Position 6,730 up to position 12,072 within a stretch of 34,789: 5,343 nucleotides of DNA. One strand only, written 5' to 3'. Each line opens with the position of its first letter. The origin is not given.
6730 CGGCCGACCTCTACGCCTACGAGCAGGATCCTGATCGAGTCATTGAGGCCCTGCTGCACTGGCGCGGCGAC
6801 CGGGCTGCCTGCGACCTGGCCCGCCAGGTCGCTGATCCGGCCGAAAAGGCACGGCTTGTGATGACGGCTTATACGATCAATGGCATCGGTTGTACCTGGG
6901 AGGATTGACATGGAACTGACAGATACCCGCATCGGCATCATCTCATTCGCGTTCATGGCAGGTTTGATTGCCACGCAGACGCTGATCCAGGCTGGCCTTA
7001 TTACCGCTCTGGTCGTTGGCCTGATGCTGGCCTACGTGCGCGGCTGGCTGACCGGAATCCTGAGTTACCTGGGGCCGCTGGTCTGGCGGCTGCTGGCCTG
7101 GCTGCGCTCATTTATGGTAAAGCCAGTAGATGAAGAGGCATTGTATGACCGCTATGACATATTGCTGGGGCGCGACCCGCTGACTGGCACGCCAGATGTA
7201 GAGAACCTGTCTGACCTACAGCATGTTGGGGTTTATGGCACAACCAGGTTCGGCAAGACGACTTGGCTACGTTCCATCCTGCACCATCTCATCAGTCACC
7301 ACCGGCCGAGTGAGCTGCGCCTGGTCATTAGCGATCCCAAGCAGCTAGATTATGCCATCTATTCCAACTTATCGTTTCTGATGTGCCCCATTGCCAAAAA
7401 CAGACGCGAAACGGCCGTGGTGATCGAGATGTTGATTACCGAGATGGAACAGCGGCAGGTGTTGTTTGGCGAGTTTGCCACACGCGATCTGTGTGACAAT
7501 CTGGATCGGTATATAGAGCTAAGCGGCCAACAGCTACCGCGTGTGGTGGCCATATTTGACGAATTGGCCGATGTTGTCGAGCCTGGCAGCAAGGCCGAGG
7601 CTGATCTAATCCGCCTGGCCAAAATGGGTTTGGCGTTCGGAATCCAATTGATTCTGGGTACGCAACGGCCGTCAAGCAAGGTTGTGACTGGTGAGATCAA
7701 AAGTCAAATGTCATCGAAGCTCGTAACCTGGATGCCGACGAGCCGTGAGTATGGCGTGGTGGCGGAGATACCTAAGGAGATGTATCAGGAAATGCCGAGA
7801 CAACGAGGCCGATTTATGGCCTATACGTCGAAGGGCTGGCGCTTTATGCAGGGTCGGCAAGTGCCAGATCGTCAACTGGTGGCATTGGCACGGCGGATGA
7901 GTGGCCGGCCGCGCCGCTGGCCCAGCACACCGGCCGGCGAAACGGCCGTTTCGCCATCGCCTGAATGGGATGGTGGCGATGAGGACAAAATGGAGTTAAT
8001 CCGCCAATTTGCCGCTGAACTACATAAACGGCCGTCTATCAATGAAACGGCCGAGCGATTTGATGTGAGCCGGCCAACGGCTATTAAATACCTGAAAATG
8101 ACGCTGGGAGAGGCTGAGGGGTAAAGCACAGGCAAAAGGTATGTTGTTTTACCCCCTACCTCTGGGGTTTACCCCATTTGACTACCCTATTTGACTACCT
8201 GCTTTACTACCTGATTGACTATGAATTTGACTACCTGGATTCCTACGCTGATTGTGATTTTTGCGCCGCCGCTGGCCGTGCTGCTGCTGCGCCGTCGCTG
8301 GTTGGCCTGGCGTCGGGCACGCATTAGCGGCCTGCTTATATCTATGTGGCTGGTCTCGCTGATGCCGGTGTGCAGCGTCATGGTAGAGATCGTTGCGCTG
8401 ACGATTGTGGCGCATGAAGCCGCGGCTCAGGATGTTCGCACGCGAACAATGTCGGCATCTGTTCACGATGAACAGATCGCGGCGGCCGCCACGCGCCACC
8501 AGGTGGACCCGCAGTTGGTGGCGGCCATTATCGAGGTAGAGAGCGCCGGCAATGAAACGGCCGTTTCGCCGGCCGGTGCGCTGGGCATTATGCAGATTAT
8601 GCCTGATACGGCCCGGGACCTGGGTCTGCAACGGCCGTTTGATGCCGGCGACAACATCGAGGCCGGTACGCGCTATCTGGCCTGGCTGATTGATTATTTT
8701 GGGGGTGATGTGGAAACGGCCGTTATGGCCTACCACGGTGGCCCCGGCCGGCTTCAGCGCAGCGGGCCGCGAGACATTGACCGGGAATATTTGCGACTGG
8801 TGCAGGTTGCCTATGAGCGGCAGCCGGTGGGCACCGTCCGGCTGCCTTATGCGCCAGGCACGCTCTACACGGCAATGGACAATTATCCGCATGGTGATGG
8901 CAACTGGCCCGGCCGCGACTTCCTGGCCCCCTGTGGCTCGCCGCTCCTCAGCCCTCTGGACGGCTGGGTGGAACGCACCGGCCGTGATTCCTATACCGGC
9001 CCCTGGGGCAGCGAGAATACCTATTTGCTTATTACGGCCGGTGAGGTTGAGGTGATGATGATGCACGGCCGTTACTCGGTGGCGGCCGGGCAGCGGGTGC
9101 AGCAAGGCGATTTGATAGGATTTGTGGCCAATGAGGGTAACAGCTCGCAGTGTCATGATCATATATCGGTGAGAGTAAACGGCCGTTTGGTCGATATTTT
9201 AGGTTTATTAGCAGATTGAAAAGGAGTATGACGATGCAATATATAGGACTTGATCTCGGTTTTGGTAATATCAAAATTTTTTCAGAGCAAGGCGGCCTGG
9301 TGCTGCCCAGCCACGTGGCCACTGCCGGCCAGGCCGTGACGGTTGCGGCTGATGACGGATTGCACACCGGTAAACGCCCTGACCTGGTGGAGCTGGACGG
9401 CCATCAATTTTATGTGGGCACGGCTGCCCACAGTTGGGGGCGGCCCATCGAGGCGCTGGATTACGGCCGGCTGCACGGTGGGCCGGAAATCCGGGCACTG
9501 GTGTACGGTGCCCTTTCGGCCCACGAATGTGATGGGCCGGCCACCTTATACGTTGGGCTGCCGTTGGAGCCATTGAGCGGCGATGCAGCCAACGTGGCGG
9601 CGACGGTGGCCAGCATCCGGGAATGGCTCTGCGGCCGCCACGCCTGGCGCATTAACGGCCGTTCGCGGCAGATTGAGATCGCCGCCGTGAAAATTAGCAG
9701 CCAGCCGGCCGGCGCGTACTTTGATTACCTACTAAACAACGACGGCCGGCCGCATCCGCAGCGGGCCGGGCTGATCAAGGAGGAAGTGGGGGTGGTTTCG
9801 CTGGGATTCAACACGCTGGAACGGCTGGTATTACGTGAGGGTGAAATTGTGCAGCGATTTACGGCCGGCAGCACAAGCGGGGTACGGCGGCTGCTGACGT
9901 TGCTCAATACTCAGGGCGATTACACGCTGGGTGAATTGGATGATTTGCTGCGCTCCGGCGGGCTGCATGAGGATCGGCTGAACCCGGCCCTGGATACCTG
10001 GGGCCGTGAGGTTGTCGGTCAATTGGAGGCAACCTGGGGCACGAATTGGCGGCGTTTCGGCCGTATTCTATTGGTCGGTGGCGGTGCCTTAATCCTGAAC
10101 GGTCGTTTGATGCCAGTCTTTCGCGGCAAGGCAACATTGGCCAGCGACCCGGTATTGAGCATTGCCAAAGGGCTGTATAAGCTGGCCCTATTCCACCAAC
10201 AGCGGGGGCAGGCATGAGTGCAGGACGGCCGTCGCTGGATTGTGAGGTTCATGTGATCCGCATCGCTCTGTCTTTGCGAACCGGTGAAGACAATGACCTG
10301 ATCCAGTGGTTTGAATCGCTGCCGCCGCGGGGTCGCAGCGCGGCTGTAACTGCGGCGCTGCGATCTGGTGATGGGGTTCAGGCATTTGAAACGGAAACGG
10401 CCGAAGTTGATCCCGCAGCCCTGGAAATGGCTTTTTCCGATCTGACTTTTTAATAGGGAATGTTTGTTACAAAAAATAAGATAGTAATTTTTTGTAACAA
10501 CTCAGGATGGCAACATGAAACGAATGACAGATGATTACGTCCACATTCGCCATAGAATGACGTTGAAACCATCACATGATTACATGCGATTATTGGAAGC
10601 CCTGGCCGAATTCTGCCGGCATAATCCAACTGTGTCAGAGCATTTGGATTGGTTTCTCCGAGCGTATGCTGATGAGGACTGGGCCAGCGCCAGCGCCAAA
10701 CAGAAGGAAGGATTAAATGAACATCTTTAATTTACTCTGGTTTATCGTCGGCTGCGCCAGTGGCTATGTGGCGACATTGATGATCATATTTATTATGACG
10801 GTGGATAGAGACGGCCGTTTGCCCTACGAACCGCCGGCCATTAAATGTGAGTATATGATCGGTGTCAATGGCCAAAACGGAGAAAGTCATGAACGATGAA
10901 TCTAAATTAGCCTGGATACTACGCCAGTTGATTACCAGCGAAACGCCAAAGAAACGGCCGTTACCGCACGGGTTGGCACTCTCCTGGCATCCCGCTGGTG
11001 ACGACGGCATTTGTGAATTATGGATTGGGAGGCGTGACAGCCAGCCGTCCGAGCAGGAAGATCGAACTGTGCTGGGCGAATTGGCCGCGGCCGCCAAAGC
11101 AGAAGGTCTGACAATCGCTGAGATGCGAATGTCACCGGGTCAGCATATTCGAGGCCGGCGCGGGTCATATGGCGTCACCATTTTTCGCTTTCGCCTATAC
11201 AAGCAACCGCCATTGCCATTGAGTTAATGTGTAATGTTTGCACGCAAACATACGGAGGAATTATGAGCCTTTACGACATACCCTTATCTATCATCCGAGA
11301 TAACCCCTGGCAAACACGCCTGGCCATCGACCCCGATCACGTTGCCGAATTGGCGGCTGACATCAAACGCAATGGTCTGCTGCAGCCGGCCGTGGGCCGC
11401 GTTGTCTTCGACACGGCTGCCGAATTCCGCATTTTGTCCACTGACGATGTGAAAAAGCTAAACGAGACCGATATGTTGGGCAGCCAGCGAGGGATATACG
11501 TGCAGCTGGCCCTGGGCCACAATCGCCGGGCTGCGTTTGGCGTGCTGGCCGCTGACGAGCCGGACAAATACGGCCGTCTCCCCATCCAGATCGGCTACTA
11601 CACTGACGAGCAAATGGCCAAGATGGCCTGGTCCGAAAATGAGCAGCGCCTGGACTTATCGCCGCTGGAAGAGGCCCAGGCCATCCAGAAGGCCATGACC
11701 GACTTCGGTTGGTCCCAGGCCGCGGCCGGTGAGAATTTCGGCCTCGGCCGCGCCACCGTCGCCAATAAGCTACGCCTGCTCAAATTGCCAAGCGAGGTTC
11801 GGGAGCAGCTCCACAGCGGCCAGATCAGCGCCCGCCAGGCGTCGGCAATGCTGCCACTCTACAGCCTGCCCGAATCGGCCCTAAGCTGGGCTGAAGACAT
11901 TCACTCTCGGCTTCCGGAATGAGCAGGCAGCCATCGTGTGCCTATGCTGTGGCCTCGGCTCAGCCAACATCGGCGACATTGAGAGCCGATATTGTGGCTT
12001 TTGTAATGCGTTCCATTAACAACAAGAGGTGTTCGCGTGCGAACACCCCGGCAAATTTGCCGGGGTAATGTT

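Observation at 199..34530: Highly iterated palindrome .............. (core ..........) saturates the genome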

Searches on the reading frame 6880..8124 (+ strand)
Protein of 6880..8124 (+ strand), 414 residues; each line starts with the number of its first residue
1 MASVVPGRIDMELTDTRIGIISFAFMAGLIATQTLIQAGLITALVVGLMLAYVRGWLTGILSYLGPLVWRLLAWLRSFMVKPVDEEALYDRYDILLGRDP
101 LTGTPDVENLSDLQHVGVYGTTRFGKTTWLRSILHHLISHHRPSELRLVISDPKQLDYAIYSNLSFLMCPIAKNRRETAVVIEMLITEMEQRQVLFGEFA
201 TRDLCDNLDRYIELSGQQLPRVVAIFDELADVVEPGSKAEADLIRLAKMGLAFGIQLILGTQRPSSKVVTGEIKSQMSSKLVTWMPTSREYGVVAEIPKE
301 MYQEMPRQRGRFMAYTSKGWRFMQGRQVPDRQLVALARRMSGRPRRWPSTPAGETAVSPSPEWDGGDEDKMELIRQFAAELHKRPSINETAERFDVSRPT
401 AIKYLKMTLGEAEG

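Call 6: search_protein_families(library=pfam, proteins=[window:6880-8124:+], max_evalue=0.01)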
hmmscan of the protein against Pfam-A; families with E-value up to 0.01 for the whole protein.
window:6880-8124:+ (414 aa): 2 families
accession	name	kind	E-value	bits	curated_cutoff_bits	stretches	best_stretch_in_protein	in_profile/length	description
PF01580.24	FtsK_SpoIIIE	-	3.1e-19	69.7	24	1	89-265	15-220/221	FtsK/SpoIIIE family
PF01637.24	ATPase_2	-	0.00028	21.2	33.2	1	118-244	25-132/225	ATPase domain predominantly from Archaea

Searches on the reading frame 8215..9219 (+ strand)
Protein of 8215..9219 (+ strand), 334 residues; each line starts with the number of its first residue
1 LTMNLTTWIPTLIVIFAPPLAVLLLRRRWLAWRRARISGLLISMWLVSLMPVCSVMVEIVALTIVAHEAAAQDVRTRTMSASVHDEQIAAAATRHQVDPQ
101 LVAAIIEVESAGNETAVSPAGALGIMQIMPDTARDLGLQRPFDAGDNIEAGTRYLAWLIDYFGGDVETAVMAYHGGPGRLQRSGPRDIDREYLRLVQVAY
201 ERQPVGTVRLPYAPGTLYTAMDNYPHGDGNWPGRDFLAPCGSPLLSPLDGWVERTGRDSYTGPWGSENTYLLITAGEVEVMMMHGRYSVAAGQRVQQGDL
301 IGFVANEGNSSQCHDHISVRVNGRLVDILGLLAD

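Call 6: search_protein_families(library=pfam, proteins=[window:8215-9219:+], max_evalue=0.01)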
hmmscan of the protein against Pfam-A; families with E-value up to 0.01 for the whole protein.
window:8215-9219:+ (334 aa): 3 families
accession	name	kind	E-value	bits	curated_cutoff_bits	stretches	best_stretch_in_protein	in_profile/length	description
PF01464.25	SLT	-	2.7e-28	98.3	21.3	1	88-184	3-105/117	Transglycosylase SLT domain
PF01551.29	Peptidase_M23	-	4e-12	46.6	28.7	1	231-327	3-95/96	Peptidase family M23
PF13406.11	SLT_2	-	0.00058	19.6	24.3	0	82-111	71-100/292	Transglycosylase SLT domain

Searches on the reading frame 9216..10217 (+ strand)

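Call 6: search_protein_families(library=pfam, proteins=[window:9216-10217:+], max_evalue=0.01)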
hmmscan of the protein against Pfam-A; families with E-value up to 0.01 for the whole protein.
window:9216-10217:+ (333 aa): 2 families
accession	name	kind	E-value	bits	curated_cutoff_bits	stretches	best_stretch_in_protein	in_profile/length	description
PF17989.7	ALP_N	-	5e-15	56.4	26.3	1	11-166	1-148/148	Actin like proteins N terminal domain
PF21522.3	MreB-like_C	-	1.1e-05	26.4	27.8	1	253-298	76-121/123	Archaeal actin homologue MreB-like, C-terminal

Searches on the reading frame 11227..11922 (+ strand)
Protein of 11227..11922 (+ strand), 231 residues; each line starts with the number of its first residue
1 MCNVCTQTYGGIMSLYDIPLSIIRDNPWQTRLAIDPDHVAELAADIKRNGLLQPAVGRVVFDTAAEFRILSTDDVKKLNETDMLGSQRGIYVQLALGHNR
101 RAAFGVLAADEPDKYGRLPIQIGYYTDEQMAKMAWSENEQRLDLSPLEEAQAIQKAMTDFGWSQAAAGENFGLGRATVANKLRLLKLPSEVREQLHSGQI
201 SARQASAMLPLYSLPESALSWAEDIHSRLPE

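Call 7: search_protein_families(library=phrogs, proteins=[window:11227-11922:+], max_evalue=0.001)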
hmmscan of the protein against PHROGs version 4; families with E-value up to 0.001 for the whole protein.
window:11227-11922:+ (231 aa): 6 families
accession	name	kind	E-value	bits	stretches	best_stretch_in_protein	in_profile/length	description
phrog_1033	-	DNA, RNA and nucleotide metabolism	1.2e-14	55.9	1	28-208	47-199/334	ParB-like partition protein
phrog_4715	-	DNA, RNA and nucleotide metabolism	1.3e-13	51.3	1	17-208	149-328/630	ParB-like partition protein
phrog_3264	-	DNA, RNA and nucleotide metabolism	4.2e-12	47.3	2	123-193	122-193/337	ParB-like partition protein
phrog_18726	-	unknown function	1.5e-11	44.7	1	14-203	2-192/572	-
phrog_6218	-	DNA, RNA and nucleotide metabolism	7.3e-11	42.9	1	35-205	23-162/506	ParB-like partition protein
phrog_7783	-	unknown function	2.7e-08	33.9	1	93-208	54-167/634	-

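Call 49: search_protein_families(library=pfam, proteins=[window:11227-11922:+], max_evalue=0.01)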
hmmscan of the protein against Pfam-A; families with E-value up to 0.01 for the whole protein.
window:11227-11922:+ (231 aa): 3 families
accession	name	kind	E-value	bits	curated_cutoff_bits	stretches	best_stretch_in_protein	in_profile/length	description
PF17762.8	HTH_ParB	-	3.6e-20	72.4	22.6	1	143-213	2-72/102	ParB HTH domain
PF02195.25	ParB_N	-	2.8e-07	30.9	26.3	1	15-61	3-49/95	ParB N-terminal domain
PF02954.25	HTH_8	-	0.00017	21.7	22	1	149-183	6-40/42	Bacterial regulatory protein, Fis family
